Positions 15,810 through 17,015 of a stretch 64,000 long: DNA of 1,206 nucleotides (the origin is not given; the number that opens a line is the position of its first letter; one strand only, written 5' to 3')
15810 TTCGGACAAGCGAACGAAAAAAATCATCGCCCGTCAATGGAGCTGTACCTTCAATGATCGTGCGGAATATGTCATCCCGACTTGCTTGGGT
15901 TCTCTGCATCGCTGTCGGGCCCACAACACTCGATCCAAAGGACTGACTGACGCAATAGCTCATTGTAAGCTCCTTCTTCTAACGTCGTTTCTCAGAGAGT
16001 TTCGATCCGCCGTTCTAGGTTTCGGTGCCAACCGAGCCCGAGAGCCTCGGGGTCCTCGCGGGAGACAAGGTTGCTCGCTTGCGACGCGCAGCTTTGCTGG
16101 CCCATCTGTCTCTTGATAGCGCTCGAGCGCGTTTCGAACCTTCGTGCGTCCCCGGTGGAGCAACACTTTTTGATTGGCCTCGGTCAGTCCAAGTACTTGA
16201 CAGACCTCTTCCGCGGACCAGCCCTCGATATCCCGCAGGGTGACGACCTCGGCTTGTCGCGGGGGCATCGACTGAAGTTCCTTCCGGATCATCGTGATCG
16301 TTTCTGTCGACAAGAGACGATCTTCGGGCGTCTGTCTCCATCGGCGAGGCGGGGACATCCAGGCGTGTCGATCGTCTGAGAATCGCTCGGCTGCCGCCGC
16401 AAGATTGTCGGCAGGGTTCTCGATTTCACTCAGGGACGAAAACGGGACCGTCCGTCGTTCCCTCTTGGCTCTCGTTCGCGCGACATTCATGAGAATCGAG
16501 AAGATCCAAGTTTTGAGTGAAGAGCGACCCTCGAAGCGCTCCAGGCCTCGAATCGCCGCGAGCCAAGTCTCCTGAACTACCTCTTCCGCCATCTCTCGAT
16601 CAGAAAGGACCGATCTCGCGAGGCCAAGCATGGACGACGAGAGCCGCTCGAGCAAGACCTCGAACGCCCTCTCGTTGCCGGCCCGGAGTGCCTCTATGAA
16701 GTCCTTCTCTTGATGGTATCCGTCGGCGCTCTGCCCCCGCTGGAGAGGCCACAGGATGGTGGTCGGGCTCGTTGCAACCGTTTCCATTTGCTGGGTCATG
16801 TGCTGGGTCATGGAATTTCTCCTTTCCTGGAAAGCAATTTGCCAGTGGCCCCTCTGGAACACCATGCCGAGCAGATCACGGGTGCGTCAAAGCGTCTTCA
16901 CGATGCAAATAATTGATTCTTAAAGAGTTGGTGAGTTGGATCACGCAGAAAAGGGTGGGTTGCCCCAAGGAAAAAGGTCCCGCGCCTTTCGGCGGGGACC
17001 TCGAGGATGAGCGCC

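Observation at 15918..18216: Two functionally unrelated genes begin with the same 46 nt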

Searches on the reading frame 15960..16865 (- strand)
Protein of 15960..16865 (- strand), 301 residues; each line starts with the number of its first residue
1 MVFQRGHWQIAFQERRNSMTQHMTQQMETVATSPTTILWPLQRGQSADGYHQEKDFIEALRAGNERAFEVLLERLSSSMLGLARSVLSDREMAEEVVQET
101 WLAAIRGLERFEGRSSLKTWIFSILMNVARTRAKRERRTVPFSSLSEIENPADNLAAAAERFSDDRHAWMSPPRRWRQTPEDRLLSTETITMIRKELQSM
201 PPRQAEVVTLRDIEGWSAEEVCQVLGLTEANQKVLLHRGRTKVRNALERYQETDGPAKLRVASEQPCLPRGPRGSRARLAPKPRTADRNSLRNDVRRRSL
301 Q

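Call 6: search_protein_families(library=pfam, proteins=[window:15960-16865:-], max_evalue=0.01)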
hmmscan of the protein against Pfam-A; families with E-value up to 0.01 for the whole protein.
window:15960-16865:- (301 aa): 6 families
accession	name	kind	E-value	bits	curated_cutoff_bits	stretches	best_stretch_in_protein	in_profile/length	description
PF04542.20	Sigma70_r2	-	2e-14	53.6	24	1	72-139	2-71/71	Sigma-70 region 2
PF08281.18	Sigma70_r4_2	-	7.7e-14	51.5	25.7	1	192-242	3-53/54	Sigma-70, region 4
PF04545.22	Sigma70_r4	-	1.2e-07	31.5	24.1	1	197-244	2-49/50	Sigma-70, region 4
PF07638.17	Sigma70_ECF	-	4.9e-07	30.3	21.1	1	55-247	6-183/185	ECF sigma factor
PF22029.2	PhyR_sigma2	-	0.001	19.5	27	1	83-125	12-54/55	Sigma2 domain of PhyR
PF13384.12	HTH_23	-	0.0026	17.9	24.6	0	204-229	7-31/50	Homeodomain-like domain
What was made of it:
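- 15960..16811 (-): The ECF sigma factor gene. Its unconserved 3' tail reads through the copied P460 leader, and its stop overlaps the kinase ATG (ATGA). Pfam assigns Sigma70_r2 and r4_2 (call 6).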
